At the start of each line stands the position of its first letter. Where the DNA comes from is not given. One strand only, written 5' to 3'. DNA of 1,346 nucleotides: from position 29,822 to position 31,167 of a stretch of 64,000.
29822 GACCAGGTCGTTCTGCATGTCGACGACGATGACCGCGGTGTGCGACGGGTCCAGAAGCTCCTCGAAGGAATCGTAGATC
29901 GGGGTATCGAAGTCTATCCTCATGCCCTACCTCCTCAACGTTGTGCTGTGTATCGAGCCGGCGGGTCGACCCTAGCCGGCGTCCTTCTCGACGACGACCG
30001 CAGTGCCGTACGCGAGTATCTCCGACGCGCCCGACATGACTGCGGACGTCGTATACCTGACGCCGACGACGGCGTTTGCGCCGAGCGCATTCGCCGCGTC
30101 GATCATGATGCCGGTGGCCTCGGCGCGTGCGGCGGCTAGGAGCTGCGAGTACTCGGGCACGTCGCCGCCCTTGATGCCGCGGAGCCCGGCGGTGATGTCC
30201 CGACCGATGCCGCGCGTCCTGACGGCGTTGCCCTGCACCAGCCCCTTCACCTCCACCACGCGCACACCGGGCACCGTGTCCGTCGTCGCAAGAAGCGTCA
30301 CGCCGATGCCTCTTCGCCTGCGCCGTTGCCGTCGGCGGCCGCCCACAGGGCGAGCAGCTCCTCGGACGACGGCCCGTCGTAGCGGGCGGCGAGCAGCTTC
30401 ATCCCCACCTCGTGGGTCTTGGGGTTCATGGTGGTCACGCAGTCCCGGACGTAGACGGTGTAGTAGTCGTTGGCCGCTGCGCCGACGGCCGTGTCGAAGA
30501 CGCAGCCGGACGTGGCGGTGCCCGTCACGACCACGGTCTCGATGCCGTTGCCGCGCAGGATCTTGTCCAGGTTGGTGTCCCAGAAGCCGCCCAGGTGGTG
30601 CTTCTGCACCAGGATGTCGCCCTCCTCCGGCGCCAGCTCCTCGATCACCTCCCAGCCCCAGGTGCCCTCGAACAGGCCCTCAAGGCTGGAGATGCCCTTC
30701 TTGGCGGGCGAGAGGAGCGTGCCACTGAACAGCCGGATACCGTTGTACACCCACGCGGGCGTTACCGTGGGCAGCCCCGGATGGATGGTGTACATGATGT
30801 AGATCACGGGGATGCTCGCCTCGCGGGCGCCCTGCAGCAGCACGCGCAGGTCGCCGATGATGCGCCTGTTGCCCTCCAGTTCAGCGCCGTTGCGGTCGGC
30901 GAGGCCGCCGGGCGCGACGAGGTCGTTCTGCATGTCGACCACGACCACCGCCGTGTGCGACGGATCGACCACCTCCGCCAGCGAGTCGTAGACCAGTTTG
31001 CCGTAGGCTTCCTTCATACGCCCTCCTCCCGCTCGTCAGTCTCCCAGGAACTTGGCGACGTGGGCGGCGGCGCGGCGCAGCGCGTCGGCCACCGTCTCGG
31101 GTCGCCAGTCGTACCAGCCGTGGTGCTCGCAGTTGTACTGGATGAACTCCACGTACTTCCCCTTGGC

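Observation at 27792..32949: Four tandem isochorismatase-like cysteine hydrolase paralogs with an embedded, translationally coupled YbjQ gene, behind an S9 peptidase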

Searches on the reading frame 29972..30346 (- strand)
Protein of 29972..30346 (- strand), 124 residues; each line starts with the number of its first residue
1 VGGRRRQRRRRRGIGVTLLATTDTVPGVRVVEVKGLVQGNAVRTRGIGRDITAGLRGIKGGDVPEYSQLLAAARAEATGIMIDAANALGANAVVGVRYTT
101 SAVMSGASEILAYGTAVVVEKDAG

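Call 3: search_protein_families(library=pfam, proteins=[window:29972-30346:-])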
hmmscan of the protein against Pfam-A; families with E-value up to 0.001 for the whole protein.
window:29972-30346:- (124 aa): 2 families
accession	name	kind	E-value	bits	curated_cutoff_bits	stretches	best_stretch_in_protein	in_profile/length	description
PF01906.23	YbjQ_1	-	4.2e-31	108.1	23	1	18-119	2-103/103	Putative heavy-metal-binding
PF23025.1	YbjQ_2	-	0.00031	21.4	29.1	0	81-120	64-102/103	C2 domain-containing protein 5, YbjQ-like domain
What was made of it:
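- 29972..30301 (-): YbjQ/UPF0145 protein, 109 aa. Its GTG start overlaps the iso4 TGA. It is found next to these hydrolases only in the window's own lineage. PF01906 at 4e-31 (call 3).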

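Call 4: search_protein_families(library=ncbifam, proteins=[window:29972-30346:-], max_evalue=0.01)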
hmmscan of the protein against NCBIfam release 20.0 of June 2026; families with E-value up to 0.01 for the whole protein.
window:29972-30346:- (124 aa): 5 families
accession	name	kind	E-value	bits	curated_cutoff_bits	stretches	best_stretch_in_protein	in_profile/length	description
NF002989.0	PRK03732.1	equivalog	3.3e-35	120.6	181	1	18-122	9-113/114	hypothetical protein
NF002224.0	PRK01119.1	equivalog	4.6e-14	52.4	169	1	18-121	2-107/110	putative heavy metal-binding protein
NF002776.0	PRK02877.1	equivalog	5.1e-14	52.3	160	1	19-120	3-106/107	hypothetical protein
NF009496.0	PRK12856.1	subfamily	4.7e-10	39.6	177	1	19-118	3-102/103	hypothetical protein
NF009495.0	PRK12855.1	subfamily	2.1e-08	34.4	180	1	19-118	3-102/103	hypothetical protein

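Call 25: search_solved_structures(query=window:29972-30301:-, max_evalue=0.001)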
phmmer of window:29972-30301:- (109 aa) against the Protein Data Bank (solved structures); distinct sequences matched with E-value up to 0.001: 3.
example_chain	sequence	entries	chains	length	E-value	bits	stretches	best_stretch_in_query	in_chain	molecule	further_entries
1y2i_A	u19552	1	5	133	1.1e-10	44.9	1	4-103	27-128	Hypothetical Protein S0862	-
2gtc_A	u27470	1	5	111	3.2e-10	43.4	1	3-104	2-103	UPF0145 protein BC_1816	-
1vr4_A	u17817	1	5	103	8.2e-10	42.1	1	3-102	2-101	hypothetical protein APC22750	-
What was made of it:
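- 29972..30301 (-): Matches PDB chains 1y2i, 2gtc and 1vr4 (five chains deposited per entry) at about 1e-10 (call 25).
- On YbjQ/UPF0145 (PF01906): PDB 1y2i, 2gtc and 1vr4 at about 1e-10 (call 25).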

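Call 51: search_protein_families(library=padloc, proteins=[window:29972-30301:-], max_evalue=0.01)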
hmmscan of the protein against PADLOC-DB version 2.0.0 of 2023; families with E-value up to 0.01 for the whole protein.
window:29972-30301:- (109 aa): 0 families

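Call 65: find_homologous_proteins(query=window:29972-30301:-, max_evalue=1e-10)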
Query window:29972-30301:- (109 aa): 2899 proteins with E <= 1e-10 among 2994 candidates; the best 120 are listed.
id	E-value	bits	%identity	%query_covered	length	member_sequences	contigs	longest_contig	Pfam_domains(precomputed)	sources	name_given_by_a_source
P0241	2.5e-51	190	91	100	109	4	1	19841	PF01906.24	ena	-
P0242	1.3e-49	184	89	99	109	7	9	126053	PF01906.24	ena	-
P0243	9.3e-48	178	87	99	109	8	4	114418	PF01906.24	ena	-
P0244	3.6e-39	151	71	98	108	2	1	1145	PF01906.24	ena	-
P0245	7.1e-37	143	69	99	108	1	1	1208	PF01906.24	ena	-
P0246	7.7e-37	143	69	99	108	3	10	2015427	PF01906.24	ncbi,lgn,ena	-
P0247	3.0e-36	141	68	99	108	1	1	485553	PF01906.24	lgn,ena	-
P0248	7.0e-36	140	69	99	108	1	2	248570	PF01906.24,PF23025.2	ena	-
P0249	1.2e-34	136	63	96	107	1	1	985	PF01906.24,PF23025.2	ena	-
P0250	1.6e-34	136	63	95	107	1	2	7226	PF01906.24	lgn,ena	-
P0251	1.7e-34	136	64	96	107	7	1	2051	PF01906.24,PF23025.2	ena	-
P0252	1.9e-34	136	63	95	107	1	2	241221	PF01906.24,PF23025.2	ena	-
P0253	2.9e-34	135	64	96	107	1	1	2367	PF01906.24,PF23025.2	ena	-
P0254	3.1e-34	135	64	96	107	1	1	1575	PF01906.24,PF23025.2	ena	-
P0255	3.1e-34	135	62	97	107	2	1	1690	PF01906.24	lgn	-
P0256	3.3e-34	135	64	96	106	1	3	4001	PF01906.24,PF23025.2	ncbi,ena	-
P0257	3.6e-34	135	63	96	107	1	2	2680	PF01906.24,PF23025.2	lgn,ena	-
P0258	3.7e-34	135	63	96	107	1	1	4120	PF01906.24,PF23025.2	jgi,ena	jgi:uncharacterized protein YbjQ (UPF0145 family)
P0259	3.8e-34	135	63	96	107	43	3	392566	PF01906.24,PF23025.2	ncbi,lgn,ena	-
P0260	4.7e-34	134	62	96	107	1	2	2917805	PF01906.24,PF23025.2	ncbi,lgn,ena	-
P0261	4.7e-34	134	63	96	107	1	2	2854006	PF01906.24,PF23025.2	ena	-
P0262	5.9e-34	134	63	96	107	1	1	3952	PF01906.24,PF23025.2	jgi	jgi:uncharacterized protein YbjQ (UPF0145 family)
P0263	6.1e-34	134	63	96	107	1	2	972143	PF01906.24,PF23025.2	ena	-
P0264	6.2e-34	134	63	96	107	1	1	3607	PF01906.24,PF23025.2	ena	-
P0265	6.4e-34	134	62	97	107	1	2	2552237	PF01906.24,PF23025.2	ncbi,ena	-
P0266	7.7e-34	134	62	96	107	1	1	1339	PF01906.24,PF23025.2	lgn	-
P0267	7.8e-34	134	63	96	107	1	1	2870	PF01906.24,PF23025.2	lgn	-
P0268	8.3e-34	133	66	97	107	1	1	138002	PF01906.24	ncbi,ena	-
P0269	8.4e-34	133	61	97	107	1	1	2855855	PF01906.24,PF23025.2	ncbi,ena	-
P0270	1.0e-33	133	62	96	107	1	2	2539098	PF01906.24,PF23025.2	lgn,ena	-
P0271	1.0e-33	133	62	96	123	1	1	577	PF01906.24,PF23025.2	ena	-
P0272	1.0e-33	133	60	97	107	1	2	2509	PF01906.24,PF23025.2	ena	-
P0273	1.3e-33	133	62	97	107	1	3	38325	PF01906.24,PF23025.2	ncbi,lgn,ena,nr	ncbi:MAG: YbjQ family protein [Chloroflexota bacterium]|nr:YbjQ family protein [Chloroflexota bacter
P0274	1.4e-33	133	63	96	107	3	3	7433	PF01906.24,PF23025.2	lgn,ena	-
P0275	1.5e-33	133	66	96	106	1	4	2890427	PF01906.24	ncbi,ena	-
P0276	1.5e-33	133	64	98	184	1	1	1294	PF01906.24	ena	-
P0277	1.5e-33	133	61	97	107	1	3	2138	PF01906.24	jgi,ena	-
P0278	1.6e-33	133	60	96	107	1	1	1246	PF01906.24,PF23025.2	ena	-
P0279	1.7e-33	133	62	96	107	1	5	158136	PF01906.24,PF23025.2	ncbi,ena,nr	ncbi:MAG: YbjQ family protein [Chloroflexi bacterium]|nr:YbjQ family protein [Chloroflexota bacteriu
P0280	1.8e-33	132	61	96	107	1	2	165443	PF01906.24,PF23025.2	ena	-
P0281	1.8e-33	132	63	98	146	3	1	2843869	PF01906.24,PF23025.2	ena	-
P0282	2.0e-33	132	65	96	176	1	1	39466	PF01906.24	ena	-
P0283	2.1e-33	132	63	95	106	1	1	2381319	PF01906.24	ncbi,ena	-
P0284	2.1e-33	132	61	96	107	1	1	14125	PF01906.24,PF23025.2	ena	-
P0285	2.3e-33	132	60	97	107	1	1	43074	PF01906.24,PF23025.2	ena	-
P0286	2.3e-33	132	64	96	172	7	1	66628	PF01906.24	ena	-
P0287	2.5e-33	132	61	97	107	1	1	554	PF01906.24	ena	-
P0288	2.7e-33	132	59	96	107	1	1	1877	PF01906.24,PF23025.2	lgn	-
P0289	2.7e-33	132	61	97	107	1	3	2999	PF01906.24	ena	-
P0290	2.8e-33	132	62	96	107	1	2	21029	PF01906.24,PF23025.2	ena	-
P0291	3.6e-33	131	59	96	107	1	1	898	PF01906.24,PF23025.2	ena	-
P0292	3.7e-33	131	61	96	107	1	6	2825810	PF01906.24,PF23025.2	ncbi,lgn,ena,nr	ncbi:MAG: YbjQ family protein [Chloroflexi bacterium]|nr:YbjQ family protein [Chloroflexota bacteriu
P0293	3.9e-33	131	60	96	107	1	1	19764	PF01906.24,PF23025.2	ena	-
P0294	5.5e-33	131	62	96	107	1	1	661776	PF01906.24,PF23025.2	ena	-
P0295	5.7e-33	131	60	97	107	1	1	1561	PF01906.24,PF23025.2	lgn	-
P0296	6.0e-33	131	65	96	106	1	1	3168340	PF01906.24,PF23025.2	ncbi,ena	-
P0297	6.0e-33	131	61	96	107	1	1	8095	PF01906.24,PF23025.2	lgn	-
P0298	6.2e-33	131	61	97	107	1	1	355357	PF01906.24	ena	-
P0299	6.2e-33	131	61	96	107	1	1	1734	PF01906.24,PF23025.2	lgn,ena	-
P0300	6.3e-33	131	65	95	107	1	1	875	PF01906.24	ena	-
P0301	9.4e-33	130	64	97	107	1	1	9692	PF01906.24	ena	-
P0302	1.0e-32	130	64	96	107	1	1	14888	PF01906.24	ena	-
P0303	2.2e-32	129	63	95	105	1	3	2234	PF01906.24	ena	-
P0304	2.3e-32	129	65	94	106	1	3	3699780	PF01906.24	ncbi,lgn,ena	-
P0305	2.7e-32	129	62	94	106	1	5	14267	PF01906.24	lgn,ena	-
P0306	3.3e-32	128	59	97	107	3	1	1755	PF01906.24,PF23025.2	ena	-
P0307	6.8e-32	127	64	94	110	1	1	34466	PF01906.24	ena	-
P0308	7.0e-32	127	60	97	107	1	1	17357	PF01906.24,PF23025.2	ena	-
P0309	7.2e-32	127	62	96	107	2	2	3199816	PF01906.24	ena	-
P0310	7.8e-32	127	62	96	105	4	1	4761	PF01906.24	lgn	-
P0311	7.9e-32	127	61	96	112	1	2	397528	PF01906.24,PF23025.2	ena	-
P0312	8.0e-32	127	60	95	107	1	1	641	PF01906.24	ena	-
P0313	9.4e-32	127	58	97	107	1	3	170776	PF01906.24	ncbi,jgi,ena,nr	ncbi:MAG: YbjQ family protein [Chloroflexi bacterium]|nr:YbjQ family protein [Chloroflexota bacteriu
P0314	1.6e-31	126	60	96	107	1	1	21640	PF01906.24,PF23025.2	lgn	-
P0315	1.7e-31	126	60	94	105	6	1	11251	PF01906.24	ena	-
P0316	1.9e-31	126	63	94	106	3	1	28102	PF01906.24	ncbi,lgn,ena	-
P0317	2.4e-31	126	58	96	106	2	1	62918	PF01906.24,PF23025.2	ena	-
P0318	3.0e-31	125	62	95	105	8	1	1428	PF01906.24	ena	-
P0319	3.3e-31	125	58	96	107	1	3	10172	PF01906.24,PF23025.2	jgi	-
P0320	4.9e-31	125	62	98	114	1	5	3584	PF01906.24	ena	-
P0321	6.0e-31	124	63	94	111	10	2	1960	PF01906.24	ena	-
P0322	6.9e-31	124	65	94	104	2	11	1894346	PF01906.24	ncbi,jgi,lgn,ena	jgi:uncharacterized protein YbjQ (UPF0145 family)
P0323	7.1e-31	124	57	96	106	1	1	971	PF01906.24,PF23025.2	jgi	jgi:uncharacterized protein YbjQ (UPF0145 family)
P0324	7.4e-31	124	60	96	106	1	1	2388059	PF01906.24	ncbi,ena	-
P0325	7.4e-31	124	59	96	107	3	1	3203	PF01906.24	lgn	-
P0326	8.0e-31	124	61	96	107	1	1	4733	PF01906.24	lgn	-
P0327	1.1e-30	123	58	96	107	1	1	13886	PF01906.24,PF23025.2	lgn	-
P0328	1.1e-30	123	61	98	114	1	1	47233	PF01906.24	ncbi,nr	ncbi:MAG: YbjQ family protein [Dehalococcoidia bacterium]|nr:YbjQ family protein [Dehalococcoidia ba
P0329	1.2e-30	123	65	91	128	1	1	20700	PF01906.24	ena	-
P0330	1.4e-30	123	62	94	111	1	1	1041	PF01906.24,PF23025.2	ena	-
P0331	1.5e-30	123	60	94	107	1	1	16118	PF01906.24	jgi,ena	jgi:uncharacterized protein YbjQ (UPF0145 family)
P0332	1.5e-30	123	63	94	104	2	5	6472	PF01906.24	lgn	-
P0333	1.7e-30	123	58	96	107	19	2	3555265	PF01906.24,PF23025.2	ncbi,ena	-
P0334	2.2e-30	123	63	94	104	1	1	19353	PF01906.24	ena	-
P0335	2.2e-30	123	59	94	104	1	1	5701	PF01906.24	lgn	-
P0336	2.2e-30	122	60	97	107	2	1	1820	PF01906.24,PF23025.2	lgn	-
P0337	2.3e-30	122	58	97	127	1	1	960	PF01906.24,PF23025.2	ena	-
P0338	2.6e-30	122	62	94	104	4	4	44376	PF01906.24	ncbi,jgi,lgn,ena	-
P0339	2.6e-30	122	91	63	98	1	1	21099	PF01906.24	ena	-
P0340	2.8e-30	122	57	94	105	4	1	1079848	PF01906.24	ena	-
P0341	3.0e-30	122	65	92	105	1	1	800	PF01906.24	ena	-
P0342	3.2e-30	122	58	97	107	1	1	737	PF01906.24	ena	-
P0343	3.3e-30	122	60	94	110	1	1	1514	PF01906.24,PF23025.2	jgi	-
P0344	3.4e-30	122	61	95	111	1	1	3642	PF01906.24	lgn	-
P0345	3.5e-30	122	57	97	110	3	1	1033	PF01906.24,PF23025.2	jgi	jgi:uncharacterized protein YbjQ (UPF0145 family)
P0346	3.5e-30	122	62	94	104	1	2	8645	PF01906.24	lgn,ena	-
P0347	3.6e-30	122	59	94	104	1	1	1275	PF01906.24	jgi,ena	-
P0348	3.9e-30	122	60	94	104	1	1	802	PF01906.24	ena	-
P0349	4.0e-30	122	57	96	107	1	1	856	PF01906.24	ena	-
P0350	4.1e-30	122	61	94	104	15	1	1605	PF01906.24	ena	-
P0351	4.4e-30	122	62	94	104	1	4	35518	PF01906.24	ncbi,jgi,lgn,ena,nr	ncbi:MAG: YbjQ family protein [Chloroflexi bacterium]|nr:MAG: YbjQ family protein [Chloroflexota bac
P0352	5.4e-30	121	62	94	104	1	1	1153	PF01906.24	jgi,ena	jgi:uncharacterized protein YbjQ (UPF0145 family)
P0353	5.5e-30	121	61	94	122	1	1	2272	PF01906.24,PF23025.2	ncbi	-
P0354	5.6e-30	121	57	93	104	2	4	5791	PF01906.24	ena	-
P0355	5.7e-30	121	60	95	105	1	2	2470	PF01906.24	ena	-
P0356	5.8e-30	121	56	96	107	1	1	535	PF01906.24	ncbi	-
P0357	6.0e-30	121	57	96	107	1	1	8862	PF01906.24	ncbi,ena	-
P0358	6.5e-30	121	60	94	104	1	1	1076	PF01906.24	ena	-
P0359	6.7e-30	121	59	94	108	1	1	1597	PF01906.24,PF23025.2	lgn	-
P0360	7.6e-30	121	61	96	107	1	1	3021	PF01906.24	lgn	-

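Call 66: find_encoding_contigs(protein=P0246, flank=6000, max_places=4)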
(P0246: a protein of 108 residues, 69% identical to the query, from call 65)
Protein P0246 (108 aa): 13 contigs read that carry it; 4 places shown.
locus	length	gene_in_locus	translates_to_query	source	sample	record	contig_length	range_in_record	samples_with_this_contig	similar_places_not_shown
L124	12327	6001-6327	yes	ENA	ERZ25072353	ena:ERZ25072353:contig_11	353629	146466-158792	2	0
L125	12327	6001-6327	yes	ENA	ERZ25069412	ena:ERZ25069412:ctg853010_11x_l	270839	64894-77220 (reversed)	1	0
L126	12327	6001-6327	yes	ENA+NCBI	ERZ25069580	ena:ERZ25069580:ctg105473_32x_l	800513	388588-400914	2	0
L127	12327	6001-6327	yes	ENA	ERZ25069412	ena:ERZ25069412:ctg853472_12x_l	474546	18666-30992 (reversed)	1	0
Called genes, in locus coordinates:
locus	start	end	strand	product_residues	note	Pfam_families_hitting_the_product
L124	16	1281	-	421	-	PF01297:ZnuA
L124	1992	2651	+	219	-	-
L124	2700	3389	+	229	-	PF00072:Response_reg, PF00486:Trans_reg_C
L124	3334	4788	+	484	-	PF00672:HAMP, PF00512:HisKA, PF02518:HATPase_c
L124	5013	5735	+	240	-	PF00702:Hydrolase, PF13419:HAD_2, PF13242:Hydrolase_like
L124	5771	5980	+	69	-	-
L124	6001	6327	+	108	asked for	PF01906:YbjQ_1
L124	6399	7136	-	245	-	PF00857:Isochorismatase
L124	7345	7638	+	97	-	PF00166:Cpn10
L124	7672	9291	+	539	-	PF00118:Cpn60_TCP1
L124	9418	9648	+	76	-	PF09723:Zn_ribbon_8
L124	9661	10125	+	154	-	PF02580:Tyr_Deacylase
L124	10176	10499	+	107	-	PF03992:ABM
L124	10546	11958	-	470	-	PF05496:RuvB_N, PF13191:AAA_16 (faint), PF00004:AAA, PF07728:AAA_5 (faint), PF13173:AAA_14 (weak), PF16193:AAA_assoc_2, PF12002:MgsA_C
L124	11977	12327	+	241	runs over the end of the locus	PF02597:ThiS, PF02391:MoaE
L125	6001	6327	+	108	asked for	PF01906:YbjQ_1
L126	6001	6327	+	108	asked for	PF01906:YbjQ_1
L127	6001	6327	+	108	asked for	PF01906:YbjQ_1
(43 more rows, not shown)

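Call 67: find_encoding_contigs(protein=P0259, flank=6000, max_places=3)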
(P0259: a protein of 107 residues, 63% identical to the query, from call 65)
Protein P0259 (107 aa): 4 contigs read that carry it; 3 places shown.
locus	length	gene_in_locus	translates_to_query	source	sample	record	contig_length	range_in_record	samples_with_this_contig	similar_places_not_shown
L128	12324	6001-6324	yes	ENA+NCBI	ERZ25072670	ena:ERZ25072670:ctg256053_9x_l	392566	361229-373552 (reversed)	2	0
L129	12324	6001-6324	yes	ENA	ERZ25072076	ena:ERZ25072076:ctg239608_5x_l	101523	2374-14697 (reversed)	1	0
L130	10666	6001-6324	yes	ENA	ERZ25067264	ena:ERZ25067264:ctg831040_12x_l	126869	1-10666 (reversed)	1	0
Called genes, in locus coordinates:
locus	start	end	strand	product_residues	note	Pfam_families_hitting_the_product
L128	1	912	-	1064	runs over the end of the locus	-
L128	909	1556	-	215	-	PF00293:NUDIX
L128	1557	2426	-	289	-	PF01078:Mg_chelatase (faint), PF07728:AAA_5, PF08406:CbbQ_C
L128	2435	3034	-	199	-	PF01121:CoaE, PF13238:AAA_18, PF13671:AAA_33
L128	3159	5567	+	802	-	PF00488:MutS_V, PF01713:Smr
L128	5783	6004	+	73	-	-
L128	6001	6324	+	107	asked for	PF01906:YbjQ_1, PF23025:YbjQ_2 (faint)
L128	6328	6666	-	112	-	-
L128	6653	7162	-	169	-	-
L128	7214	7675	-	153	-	PF01592:NifU_N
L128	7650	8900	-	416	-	PF00155:Aminotran_1_2 (weak), PF00266:Aminotran_5, PF01041:DegT_DnrJ_EryC1 (weak)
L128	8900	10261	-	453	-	PF19295:SufBD_N, PF01458:SUFBD_core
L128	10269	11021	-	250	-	PF00005:ABC_tran, PF02463:SMC_N (faint), PF13304:AAA_21 (faint)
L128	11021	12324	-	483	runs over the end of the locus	PF19295:SufBD_N, PF01458:SUFBD_core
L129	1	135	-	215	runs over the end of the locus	PF00293:NUDIX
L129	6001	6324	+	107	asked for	PF01906:YbjQ_1, PF23025:YbjQ_2 (faint)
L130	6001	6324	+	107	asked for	PF01906:YbjQ_1, PF23025:YbjQ_2 (faint)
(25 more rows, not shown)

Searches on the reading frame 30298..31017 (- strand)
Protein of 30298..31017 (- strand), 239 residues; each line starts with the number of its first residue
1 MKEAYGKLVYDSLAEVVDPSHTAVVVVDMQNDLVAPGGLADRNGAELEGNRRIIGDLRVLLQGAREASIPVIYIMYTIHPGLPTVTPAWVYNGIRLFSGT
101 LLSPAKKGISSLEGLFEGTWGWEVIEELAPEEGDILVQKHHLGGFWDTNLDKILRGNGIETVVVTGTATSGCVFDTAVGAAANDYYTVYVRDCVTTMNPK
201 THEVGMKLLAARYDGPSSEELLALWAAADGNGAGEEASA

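Call 3: search_protein_families(library=pfam, proteins=[window:30298-31017:-])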
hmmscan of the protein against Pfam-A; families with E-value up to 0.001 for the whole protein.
window:30298-31017:- (239 aa): 1 family
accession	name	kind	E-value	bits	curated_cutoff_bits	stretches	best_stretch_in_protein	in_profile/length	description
PF00857.26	Isochorismatase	-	8.8e-39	133.8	27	1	22-212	1-166/175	Isochorismatase domain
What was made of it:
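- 30298..31017 (-): iso4: isochorismatase-like cysteine hydrolase, 239 aa. Pocket position is Leu. PF00857 at 9e-39 (call 3).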

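Call 4: search_protein_families(library=ncbifam, proteins=[window:30298-31017:-], max_evalue=0.01)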
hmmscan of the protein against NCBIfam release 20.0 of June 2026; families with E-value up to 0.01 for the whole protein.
window:30298-31017:- (239 aa): 4 families
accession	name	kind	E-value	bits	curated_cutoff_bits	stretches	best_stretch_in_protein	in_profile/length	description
TIGR03614.1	RutB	equivalog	5.7e-29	101.3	377.95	1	17-201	11-193/226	pyrimidine utilization protein B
NF050097.1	BiurAmidohydBiuH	equivalog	1.6e-26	93.1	370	1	17-210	14-202/221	biuret amidohydrolase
NF008517.0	PRK11440.1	equivalog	7.9e-12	45.5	195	1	120-212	83-174/188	hydrolase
NF008623.0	PRK11609.1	equivalog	1.8e-06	27.9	174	1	147-200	131-184/213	bifunctional nicotinamidase/pyrazinamidase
